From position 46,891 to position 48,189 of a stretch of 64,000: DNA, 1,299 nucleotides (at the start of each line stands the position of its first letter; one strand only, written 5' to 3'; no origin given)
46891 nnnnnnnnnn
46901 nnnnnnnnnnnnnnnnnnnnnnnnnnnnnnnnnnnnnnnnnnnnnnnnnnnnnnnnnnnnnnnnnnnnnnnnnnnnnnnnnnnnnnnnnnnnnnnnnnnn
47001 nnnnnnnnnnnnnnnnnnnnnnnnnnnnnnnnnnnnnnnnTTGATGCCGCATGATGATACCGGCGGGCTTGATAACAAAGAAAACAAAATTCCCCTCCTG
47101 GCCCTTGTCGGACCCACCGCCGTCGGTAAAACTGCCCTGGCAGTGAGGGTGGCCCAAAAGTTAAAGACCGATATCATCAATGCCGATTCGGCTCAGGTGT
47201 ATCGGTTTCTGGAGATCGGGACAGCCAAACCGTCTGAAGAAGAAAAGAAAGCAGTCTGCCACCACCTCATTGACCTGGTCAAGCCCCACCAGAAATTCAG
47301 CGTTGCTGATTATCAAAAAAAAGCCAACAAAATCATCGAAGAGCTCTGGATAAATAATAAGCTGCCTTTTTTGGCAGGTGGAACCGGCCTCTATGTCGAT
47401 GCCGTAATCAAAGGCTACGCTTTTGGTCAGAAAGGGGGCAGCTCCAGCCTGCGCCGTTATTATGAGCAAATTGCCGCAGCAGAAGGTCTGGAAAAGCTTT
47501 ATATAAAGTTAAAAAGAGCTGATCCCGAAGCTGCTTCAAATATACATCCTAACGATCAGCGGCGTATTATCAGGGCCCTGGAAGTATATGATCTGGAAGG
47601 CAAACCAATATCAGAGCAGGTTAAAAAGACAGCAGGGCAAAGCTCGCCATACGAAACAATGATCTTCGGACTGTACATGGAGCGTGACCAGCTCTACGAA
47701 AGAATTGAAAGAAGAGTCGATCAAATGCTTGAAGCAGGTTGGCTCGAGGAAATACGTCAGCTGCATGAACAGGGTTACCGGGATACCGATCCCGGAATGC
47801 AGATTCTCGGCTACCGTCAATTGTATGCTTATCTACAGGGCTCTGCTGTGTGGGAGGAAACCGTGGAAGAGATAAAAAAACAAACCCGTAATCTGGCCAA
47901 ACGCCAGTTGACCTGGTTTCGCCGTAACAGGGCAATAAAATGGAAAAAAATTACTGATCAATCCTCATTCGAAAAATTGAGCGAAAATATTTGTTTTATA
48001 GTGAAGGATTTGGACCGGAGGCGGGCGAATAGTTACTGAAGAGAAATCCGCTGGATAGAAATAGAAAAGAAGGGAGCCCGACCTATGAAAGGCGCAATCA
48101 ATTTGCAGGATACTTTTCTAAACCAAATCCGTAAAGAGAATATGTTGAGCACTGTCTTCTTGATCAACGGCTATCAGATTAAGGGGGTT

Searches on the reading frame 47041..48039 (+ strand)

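Call 103: search_protein_families(library=pfam, proteins=[window:47041-48039:+], max_evalue=0.00001)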
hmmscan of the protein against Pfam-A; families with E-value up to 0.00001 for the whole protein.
window:47041-48039:+ (332 aa): 2 families
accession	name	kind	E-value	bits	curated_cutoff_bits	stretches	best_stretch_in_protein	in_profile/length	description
PF01715.23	IPPT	-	5.9e-88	295.1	23.6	1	52-295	1-242/243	IPP transferase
PF01745.22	IPT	-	2.9e-09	37.1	20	1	20-70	4-54/233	Isopentenyl transferase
